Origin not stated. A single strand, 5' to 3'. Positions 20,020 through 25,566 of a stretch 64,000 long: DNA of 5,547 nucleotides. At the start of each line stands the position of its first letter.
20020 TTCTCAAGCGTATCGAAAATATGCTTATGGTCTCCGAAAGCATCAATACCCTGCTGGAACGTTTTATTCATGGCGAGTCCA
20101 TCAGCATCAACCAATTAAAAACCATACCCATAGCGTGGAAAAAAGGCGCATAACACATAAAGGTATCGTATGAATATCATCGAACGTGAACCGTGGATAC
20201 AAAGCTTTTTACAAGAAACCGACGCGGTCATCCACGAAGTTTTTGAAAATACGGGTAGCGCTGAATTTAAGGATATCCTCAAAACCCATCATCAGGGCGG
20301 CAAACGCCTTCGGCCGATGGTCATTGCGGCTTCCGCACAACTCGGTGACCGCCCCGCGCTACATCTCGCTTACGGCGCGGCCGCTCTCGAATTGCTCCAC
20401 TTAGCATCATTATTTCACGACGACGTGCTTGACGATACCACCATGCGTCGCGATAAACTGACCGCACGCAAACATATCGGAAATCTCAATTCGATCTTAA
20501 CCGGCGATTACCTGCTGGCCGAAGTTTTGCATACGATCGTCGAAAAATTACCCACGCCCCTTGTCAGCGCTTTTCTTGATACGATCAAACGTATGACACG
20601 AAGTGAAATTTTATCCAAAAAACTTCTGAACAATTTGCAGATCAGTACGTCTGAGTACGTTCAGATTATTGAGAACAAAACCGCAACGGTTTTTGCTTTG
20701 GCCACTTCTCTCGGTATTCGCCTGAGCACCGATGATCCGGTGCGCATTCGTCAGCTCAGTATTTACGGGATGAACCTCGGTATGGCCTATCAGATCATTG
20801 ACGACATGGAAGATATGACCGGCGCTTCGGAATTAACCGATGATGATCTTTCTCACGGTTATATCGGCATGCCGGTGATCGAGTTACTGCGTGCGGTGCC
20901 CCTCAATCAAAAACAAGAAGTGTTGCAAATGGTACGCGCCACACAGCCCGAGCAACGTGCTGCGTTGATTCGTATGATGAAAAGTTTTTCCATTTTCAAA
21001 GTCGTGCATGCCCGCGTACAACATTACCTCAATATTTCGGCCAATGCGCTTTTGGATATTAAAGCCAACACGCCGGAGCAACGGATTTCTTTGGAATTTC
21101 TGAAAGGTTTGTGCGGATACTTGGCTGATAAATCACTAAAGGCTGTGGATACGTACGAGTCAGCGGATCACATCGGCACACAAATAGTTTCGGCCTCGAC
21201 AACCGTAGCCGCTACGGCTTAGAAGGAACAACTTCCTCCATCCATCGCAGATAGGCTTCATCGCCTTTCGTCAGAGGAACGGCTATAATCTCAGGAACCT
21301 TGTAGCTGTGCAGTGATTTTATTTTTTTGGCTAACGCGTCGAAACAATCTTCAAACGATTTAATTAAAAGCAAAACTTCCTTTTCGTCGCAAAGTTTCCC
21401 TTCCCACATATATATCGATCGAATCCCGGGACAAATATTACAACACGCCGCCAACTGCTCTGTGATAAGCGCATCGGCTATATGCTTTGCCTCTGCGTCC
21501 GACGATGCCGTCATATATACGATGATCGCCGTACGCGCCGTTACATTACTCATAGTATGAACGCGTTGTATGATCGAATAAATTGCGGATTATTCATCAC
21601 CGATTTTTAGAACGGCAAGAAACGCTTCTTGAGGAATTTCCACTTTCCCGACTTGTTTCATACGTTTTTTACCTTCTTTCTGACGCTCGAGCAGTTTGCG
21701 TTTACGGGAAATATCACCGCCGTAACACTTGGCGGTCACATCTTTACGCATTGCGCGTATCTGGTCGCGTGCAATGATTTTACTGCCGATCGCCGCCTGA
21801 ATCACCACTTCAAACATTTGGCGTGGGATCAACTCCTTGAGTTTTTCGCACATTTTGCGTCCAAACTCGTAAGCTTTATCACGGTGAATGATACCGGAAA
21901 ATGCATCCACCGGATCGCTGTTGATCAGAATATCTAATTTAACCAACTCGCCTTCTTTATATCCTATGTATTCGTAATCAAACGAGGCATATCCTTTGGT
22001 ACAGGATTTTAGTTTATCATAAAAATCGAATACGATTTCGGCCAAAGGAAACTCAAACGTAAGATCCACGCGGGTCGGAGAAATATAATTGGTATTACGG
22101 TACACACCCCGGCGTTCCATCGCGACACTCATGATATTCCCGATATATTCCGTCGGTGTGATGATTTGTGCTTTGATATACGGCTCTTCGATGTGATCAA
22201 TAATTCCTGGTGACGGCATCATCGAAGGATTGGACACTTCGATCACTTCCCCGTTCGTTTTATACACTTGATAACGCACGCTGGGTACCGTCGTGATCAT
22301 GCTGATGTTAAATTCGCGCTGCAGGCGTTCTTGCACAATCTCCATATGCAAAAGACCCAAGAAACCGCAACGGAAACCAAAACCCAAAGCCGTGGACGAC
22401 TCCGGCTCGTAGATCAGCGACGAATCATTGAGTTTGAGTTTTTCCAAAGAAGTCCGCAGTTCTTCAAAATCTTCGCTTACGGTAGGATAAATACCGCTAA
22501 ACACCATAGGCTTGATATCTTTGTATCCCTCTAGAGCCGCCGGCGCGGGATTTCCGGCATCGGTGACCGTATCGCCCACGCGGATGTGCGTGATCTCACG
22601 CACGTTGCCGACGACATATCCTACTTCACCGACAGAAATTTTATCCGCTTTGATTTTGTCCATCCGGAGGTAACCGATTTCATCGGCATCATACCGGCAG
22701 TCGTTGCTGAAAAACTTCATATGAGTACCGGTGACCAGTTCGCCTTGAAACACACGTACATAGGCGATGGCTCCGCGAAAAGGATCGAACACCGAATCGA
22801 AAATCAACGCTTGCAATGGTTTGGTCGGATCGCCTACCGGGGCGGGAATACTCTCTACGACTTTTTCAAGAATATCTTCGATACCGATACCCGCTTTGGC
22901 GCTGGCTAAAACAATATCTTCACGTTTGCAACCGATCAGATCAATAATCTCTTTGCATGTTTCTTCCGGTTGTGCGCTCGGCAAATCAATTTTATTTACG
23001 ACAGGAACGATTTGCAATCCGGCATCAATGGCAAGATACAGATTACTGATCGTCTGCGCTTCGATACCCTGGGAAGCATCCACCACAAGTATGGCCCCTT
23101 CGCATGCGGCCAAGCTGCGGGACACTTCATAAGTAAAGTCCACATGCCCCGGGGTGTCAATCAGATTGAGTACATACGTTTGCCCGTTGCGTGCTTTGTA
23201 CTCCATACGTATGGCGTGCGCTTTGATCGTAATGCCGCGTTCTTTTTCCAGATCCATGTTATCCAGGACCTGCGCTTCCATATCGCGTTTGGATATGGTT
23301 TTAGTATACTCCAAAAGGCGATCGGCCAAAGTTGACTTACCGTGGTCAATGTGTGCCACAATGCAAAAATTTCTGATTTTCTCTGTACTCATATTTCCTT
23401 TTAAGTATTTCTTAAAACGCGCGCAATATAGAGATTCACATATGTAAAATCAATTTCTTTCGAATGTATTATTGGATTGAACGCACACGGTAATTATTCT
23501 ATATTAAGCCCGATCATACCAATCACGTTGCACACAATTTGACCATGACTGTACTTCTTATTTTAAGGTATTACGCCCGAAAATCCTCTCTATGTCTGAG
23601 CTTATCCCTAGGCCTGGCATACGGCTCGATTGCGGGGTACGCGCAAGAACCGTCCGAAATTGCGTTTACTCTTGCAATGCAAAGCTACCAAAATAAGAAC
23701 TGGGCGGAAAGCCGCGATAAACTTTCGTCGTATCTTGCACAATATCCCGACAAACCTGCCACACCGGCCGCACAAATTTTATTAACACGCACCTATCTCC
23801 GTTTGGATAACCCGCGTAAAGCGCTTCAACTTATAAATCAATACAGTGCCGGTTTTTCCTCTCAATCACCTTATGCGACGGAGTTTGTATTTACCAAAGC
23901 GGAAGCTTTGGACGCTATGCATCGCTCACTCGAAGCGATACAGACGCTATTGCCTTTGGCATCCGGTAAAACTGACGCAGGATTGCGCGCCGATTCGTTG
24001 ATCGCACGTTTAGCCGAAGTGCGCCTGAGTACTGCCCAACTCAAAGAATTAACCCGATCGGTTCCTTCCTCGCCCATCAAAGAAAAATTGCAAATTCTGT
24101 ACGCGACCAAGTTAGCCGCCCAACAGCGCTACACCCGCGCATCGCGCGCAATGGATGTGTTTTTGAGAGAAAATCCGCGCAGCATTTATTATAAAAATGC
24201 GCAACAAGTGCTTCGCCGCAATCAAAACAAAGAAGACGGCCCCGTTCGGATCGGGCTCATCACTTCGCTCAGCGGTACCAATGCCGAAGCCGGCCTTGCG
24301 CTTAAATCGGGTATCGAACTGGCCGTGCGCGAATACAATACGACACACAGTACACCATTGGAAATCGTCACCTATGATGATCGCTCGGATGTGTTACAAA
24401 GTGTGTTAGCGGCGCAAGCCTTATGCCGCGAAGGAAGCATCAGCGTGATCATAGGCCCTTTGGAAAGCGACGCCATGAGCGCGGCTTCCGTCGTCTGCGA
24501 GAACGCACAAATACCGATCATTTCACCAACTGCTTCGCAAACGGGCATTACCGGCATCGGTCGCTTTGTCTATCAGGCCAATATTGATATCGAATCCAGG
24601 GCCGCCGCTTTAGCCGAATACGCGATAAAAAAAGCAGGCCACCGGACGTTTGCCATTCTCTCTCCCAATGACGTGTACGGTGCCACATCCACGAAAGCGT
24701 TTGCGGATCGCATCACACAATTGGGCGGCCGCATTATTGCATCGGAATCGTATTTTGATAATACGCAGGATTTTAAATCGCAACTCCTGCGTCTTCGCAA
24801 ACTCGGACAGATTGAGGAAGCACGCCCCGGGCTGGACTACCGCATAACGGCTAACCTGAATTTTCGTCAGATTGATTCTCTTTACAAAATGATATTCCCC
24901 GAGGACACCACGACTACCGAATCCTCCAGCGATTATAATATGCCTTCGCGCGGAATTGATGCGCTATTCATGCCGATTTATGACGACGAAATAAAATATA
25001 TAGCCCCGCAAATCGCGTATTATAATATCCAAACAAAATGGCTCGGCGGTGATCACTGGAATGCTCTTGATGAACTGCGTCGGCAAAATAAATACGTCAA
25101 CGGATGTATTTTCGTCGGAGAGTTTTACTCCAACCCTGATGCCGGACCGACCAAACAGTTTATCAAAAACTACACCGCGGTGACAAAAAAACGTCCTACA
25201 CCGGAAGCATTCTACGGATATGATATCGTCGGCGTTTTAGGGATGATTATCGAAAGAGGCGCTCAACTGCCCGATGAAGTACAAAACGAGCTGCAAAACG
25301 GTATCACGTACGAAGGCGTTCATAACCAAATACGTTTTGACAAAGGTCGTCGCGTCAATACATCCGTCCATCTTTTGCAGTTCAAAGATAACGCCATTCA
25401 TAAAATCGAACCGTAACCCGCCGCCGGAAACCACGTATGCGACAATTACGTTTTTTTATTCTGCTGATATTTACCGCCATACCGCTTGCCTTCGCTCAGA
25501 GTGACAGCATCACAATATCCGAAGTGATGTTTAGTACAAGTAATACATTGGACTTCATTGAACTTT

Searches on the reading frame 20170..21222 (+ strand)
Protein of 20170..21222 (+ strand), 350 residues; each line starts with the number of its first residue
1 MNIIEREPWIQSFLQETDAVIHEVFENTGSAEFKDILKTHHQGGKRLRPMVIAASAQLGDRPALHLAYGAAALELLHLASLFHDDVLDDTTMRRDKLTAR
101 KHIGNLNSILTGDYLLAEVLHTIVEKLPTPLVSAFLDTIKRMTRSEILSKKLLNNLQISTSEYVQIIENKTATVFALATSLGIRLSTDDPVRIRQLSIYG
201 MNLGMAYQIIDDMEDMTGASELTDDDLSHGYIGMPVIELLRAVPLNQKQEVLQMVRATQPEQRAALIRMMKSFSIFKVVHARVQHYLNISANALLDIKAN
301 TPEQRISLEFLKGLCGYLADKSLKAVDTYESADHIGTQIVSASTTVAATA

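Call 8: search_protein_families(library=pfam, proteins=[window:20170-21222:+], max_evalue=0.001)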
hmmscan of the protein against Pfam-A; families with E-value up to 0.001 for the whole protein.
window:20170-21222:+ (350 aa): 1 family
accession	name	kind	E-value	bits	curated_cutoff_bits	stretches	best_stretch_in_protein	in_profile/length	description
PF00348.22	polyprenyl_synt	-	7.4e-46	156.8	27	1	36-265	7-243/251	Polyprenyl synthetase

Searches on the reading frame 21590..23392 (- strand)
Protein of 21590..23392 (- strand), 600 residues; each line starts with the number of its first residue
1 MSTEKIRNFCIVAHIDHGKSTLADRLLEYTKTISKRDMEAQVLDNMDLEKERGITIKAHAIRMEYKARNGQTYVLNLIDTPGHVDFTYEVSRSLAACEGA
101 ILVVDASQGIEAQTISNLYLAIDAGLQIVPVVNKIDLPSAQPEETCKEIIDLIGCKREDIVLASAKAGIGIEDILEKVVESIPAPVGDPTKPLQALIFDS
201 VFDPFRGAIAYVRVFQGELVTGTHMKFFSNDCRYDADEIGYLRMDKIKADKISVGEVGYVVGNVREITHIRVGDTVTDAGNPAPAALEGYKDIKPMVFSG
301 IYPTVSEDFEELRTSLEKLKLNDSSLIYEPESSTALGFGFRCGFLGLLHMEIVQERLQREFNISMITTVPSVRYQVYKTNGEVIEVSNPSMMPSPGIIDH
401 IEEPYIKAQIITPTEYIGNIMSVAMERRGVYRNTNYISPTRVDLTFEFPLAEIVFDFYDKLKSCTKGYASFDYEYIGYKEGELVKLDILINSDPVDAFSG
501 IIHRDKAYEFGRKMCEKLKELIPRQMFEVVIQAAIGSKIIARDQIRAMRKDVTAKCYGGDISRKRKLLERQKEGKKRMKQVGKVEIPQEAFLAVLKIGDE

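Call 8: search_protein_families(library=pfam, proteins=[window:21590-23392:-], max_evalue=0.001)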
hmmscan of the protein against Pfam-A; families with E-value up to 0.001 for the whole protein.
window:21590-23392:- (600 aa): 8 families
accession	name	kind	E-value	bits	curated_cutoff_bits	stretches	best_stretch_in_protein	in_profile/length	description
PF00009.33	GTP_EFTU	-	4.9e-58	196.3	26.5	1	4-183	1-187/188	Elongation factor Tu GTP binding domain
PF06421.17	LepA_C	-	1.2e-52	176.9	29.7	1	490-596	1-107/107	GTP-binding protein LepA C-terminus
PF00679.30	EFG_C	-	6.7e-21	74.6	27.9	1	401-487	2-87/89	Elongation factor G C-terminus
PF14492.12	EFG_III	-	3.5e-05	24.2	27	1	294-367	3-73/75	Elongation Factor G, domain III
PF03144.31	GTP_EFTU_D2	-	7.4e-05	23.5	30.3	1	207-277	1-73/73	Elongation factor Tu domain 2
PF22042.2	EF-G_D2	-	0.00015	22.3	27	1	192-229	1-38/84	Elongation factor G domain 2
PF01926.29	MMR_HSR1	-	0.00046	20.7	21.9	0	12-134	5-113/113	50S ribosome-binding GTPase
PF00071.28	Ras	-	0.0008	19.5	21.6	0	52-182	28-160/162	Ras family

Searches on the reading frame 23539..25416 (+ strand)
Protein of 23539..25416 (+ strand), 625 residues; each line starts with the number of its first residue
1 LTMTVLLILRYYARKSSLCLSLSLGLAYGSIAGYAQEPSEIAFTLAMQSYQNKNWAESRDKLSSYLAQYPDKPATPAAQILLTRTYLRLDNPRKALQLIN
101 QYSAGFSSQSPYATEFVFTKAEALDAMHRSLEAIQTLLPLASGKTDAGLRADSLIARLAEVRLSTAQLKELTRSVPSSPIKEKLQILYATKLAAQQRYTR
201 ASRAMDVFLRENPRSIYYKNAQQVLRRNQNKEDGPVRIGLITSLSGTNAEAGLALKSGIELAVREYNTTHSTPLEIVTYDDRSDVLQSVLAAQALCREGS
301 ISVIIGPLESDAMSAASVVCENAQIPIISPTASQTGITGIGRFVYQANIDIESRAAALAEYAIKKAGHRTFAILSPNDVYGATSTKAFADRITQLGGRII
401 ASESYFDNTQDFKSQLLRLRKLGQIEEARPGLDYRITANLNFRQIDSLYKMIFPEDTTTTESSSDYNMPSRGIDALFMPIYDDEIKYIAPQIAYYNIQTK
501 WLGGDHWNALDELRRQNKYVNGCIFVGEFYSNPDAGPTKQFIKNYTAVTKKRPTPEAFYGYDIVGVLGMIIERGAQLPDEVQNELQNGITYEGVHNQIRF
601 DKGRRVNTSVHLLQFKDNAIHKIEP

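Call 8: search_protein_families(library=pfam, proteins=[window:23539-25416:+], max_evalue=0.001)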
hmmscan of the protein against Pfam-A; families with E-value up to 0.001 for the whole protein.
window:23539-25416:+ (625 aa): 7 families
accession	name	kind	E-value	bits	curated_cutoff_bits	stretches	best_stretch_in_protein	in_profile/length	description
PF13458.12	Peripla_BP_6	-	3.6e-35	122.7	31.7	2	235-421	1-188/343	Periplasmic binding protein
PF01094.35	ANF_receptor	-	6.5e-18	65.3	25.4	1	258-416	5-166/353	Receptor family ligand binding region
PF04348.19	LppC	-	5.4e-12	45.5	28.8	1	115-454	99-436/563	LppC putative lipoprotein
PF13433.12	Peripla_BP_5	-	3.5e-11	43.3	27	1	236-415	1-180/363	Periplasmic binding protein domain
PF13525.12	YfiO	-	1.4e-06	28.7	25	1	38-106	4-72/203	Outer membrane lipoprotein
PF14559.12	TPR_19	-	9.3e-06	26.3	25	0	51-104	3-53/68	Tetratricopeptide repeat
PF13428.12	TPR_14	-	0.0006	20.7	23.5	0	76-104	1-29/44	Tetratricopeptide repeat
